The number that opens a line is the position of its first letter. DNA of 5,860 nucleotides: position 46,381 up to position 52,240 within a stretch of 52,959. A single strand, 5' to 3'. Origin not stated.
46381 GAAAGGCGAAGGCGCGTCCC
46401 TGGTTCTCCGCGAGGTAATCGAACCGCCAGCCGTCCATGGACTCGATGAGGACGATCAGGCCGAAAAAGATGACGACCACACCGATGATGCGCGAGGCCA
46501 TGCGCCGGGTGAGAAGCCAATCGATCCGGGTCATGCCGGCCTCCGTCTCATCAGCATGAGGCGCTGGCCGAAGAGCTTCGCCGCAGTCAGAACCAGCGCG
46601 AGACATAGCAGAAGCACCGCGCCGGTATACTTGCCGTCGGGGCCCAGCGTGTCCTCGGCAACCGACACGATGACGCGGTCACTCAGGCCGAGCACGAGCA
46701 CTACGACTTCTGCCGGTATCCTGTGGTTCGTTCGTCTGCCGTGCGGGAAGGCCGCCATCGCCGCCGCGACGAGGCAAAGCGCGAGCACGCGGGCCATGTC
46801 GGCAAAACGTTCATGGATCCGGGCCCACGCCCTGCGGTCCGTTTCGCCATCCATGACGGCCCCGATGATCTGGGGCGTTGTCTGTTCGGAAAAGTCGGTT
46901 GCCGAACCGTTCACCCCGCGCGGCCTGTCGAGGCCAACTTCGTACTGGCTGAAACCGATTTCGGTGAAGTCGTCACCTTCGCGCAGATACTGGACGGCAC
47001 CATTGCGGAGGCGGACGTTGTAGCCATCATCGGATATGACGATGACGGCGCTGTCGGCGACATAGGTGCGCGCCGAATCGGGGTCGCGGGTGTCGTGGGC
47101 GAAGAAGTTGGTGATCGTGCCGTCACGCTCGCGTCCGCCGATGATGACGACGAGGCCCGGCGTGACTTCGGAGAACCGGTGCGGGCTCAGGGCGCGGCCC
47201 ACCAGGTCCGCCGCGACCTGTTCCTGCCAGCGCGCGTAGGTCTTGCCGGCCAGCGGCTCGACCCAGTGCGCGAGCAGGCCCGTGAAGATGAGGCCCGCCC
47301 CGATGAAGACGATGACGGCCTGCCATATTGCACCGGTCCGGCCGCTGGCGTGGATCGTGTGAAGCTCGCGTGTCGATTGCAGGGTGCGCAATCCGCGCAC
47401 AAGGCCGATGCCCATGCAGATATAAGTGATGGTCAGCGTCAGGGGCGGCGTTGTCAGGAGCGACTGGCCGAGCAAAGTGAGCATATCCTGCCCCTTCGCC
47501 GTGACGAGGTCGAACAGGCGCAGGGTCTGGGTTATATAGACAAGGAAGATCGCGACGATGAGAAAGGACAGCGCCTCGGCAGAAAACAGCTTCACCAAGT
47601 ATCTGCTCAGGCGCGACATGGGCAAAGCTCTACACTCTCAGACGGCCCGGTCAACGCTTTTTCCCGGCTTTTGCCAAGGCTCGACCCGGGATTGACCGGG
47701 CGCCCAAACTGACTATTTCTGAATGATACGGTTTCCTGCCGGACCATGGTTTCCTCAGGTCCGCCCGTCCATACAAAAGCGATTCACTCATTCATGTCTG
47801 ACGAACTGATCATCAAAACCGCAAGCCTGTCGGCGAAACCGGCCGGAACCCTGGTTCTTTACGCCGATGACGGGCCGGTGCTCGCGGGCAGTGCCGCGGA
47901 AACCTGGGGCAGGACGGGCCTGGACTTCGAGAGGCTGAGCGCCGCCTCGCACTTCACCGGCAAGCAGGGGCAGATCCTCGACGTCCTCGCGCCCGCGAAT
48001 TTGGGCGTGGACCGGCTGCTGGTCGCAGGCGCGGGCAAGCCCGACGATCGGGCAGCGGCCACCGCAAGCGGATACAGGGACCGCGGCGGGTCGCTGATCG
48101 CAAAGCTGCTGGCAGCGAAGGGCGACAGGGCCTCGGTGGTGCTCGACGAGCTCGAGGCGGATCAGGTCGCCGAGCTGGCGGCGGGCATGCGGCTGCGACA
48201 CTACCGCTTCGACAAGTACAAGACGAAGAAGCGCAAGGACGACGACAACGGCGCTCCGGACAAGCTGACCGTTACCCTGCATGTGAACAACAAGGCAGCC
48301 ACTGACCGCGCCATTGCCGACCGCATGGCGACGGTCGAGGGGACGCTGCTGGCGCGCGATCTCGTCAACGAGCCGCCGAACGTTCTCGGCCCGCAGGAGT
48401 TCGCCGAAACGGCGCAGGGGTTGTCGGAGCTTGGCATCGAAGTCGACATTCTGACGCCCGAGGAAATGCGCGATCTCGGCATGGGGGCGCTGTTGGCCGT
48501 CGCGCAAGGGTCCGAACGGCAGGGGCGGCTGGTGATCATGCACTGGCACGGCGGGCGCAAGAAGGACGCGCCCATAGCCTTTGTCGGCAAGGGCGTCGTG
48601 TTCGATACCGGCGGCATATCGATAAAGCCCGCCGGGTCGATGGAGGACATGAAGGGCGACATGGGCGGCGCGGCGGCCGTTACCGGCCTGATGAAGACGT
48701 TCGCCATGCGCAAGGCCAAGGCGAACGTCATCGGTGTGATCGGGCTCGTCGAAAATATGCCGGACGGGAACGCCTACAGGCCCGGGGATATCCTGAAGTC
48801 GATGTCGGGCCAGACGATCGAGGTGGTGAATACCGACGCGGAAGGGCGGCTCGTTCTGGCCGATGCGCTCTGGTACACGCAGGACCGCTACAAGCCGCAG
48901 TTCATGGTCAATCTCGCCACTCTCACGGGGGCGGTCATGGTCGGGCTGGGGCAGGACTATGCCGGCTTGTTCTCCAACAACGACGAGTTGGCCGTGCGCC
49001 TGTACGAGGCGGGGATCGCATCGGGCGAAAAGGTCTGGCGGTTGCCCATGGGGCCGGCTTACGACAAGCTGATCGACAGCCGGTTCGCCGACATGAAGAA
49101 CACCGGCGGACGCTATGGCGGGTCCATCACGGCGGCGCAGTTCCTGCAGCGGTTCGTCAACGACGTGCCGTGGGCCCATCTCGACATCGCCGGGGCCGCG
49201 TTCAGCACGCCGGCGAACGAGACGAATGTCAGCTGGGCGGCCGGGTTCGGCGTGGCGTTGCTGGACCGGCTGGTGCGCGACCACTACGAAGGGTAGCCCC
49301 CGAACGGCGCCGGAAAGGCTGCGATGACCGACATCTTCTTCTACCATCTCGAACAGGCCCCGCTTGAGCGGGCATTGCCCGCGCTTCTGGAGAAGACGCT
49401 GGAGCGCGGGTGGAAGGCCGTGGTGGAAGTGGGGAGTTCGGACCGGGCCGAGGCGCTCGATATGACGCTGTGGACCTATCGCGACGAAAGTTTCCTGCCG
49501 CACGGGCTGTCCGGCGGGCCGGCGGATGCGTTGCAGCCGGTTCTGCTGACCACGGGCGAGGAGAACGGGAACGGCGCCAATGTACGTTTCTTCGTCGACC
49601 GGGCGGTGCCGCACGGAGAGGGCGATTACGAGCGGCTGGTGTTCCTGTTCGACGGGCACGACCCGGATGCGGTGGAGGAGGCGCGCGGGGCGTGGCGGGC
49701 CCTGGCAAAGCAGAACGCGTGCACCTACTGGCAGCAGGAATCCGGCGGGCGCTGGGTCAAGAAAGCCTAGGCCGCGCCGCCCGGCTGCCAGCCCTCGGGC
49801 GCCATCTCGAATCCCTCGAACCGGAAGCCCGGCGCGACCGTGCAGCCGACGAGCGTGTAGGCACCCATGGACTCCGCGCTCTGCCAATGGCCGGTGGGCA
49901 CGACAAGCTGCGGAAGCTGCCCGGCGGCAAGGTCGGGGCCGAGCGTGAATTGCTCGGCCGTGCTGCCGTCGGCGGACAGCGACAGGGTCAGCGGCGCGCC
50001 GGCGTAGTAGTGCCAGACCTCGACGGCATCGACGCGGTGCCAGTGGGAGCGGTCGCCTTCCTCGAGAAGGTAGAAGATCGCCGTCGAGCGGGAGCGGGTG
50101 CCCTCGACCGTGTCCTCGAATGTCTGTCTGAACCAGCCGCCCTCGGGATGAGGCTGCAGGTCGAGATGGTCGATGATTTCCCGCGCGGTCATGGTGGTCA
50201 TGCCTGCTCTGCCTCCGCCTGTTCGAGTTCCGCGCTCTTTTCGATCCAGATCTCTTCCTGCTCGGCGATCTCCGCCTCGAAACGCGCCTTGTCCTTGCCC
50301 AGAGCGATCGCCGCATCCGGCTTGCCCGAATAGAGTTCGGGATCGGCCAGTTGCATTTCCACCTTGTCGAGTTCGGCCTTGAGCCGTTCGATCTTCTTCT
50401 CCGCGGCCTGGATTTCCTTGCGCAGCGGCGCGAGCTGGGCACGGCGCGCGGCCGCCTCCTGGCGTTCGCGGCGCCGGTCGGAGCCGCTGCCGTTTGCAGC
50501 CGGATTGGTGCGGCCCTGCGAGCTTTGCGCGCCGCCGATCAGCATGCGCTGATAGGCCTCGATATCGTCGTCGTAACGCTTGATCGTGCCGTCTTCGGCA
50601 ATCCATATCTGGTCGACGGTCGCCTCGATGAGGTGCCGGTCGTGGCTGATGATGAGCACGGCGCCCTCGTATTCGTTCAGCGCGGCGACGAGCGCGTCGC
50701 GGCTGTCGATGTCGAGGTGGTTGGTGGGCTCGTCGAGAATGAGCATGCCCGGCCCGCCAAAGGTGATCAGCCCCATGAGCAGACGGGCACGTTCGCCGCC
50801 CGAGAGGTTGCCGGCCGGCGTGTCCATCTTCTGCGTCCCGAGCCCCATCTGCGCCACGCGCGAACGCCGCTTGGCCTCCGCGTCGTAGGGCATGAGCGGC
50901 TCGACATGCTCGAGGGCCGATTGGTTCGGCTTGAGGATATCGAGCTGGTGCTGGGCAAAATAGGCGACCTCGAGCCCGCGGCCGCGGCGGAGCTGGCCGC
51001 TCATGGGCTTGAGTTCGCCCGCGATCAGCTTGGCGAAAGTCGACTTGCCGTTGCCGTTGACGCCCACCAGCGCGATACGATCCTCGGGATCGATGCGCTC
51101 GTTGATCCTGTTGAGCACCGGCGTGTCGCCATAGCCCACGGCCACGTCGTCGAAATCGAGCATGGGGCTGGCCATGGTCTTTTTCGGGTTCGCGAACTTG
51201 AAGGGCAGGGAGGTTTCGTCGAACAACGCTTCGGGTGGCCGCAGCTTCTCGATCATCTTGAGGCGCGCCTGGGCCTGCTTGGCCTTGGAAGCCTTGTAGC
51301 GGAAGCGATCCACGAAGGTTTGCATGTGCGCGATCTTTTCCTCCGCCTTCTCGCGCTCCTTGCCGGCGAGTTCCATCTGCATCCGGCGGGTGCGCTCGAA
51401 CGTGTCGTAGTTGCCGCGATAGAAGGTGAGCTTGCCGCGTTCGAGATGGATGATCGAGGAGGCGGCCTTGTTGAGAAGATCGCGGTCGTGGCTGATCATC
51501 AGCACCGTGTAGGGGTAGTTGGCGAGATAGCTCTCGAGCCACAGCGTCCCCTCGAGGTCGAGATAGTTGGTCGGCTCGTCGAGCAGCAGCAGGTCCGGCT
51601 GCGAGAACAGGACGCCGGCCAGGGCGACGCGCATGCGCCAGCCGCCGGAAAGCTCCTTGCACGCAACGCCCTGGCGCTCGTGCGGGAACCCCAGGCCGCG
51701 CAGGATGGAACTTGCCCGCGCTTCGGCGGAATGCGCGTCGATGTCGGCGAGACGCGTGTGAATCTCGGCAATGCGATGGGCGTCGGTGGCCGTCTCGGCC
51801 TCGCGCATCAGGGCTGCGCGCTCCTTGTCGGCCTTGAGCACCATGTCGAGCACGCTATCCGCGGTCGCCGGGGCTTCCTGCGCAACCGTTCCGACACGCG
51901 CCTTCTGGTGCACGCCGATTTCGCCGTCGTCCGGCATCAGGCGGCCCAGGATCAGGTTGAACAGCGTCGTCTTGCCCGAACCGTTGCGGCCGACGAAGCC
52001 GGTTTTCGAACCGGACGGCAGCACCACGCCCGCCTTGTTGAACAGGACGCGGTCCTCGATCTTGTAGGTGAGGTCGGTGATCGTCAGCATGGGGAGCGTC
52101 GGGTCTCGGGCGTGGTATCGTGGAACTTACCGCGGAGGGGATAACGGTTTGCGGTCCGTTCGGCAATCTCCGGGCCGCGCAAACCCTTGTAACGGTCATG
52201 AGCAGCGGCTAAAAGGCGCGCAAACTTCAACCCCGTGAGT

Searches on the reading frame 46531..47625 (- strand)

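Call 65: search_protein_families(library=pfam, proteins=[window:46531-47625:-], max_evalue=0.00001)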
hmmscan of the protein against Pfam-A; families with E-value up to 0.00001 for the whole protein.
window:46531-47625:- (364 aa): 1 family
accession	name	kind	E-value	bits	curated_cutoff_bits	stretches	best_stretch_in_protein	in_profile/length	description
PF03739.19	LptF_LptG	-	1.5e-31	110.1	27.9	1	8-342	1-339/353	Lipopolysaccharide export system permease LptF/LptG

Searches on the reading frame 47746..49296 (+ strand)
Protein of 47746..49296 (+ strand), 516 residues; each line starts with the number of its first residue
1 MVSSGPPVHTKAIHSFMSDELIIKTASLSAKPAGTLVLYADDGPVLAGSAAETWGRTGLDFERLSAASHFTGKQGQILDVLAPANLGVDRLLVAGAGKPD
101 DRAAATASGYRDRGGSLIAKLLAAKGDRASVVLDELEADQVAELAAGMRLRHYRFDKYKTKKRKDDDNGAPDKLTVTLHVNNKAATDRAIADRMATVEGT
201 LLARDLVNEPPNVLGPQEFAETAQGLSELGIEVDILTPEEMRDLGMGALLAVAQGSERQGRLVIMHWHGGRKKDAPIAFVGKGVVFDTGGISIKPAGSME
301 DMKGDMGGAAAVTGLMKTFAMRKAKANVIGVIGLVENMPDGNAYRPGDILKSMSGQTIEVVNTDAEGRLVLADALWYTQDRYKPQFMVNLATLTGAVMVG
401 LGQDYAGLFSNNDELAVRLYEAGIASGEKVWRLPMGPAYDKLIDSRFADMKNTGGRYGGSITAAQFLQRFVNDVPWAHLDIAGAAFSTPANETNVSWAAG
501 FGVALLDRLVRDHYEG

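Call 65: search_protein_families(library=pfam, proteins=[window:47746-49296:+], max_evalue=0.00001)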
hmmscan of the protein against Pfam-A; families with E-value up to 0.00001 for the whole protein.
window:47746-49296:+ (516 aa): 2 families
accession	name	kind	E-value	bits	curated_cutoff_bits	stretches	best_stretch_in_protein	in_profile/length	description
PF00883.26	Peptidase_M17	-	2.3e-124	415.2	25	1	202-506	2-309/310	Cytosol aminopeptidase family, catalytic domain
PF02789.23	Peptidase_M17_N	-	7.6e-18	65.1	23.4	1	42-162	6-129/129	Cytosol aminopeptidase family, N-terminal domain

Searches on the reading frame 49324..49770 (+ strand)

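Call 65: search_protein_families(library=pfam, proteins=[window:49324-49770:+], max_evalue=0.00001)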
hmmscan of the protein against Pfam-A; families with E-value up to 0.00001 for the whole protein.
window:49324-49770:+ (148 aa): 1 family
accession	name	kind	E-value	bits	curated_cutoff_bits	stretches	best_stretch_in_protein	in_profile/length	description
PF04364.18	DNA_pol3_chi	-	1.1e-33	116.7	25.4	1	1-130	1-130/135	DNA polymerase III chi subunit, HolC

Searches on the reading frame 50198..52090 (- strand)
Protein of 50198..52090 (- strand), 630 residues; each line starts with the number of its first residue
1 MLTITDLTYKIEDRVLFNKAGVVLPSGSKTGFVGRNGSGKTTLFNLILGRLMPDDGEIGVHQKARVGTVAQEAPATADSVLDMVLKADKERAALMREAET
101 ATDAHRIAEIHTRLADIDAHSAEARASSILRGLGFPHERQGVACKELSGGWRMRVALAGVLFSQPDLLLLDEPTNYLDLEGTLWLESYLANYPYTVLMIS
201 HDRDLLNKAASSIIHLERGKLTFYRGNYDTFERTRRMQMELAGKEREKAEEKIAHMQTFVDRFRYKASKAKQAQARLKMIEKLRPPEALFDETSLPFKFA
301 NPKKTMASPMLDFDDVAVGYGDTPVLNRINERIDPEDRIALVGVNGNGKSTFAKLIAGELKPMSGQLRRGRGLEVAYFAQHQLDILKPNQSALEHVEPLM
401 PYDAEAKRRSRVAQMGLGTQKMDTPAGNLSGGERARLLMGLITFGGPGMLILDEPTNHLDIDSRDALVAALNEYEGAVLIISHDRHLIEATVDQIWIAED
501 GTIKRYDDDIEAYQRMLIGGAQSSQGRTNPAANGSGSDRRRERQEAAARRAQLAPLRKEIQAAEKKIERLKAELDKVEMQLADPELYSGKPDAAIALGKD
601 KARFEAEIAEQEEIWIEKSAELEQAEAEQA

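Call 65: search_protein_families(library=pfam, proteins=[window:50198-52090:-], max_evalue=0.00001)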
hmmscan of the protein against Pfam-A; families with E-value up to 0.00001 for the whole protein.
window:50198-52090:- (630 aa): 6 families
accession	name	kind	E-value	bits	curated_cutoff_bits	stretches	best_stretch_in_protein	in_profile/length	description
PF00005.33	ABC_tran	-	9.5e-46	156.2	25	2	22-175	6-137/137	ABC transporter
PF12848.13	ABC_tran_Xtn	-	9.6e-26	90.1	25.9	1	214-289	1-76/85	ABC transporter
PF13304.12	AAA_21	-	1.3e-12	48.9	27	0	434-488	243-303/304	AAA domain, putative AbiEii toxin, Type IV TA system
PF02463.25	SMC_N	-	1.5e-10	41.4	40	0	27-211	24-207/220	RecF/RecN/SMC N terminal domain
PF16326.10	ABC_tran_CTD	-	5.5e-07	30.2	32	1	557-617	7-66/69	ABC transporter C-terminal domain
PF13555.12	AAA_29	-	9.9e-06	25.7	27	0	26-48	22-43/61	P-loop containing region of AAA domain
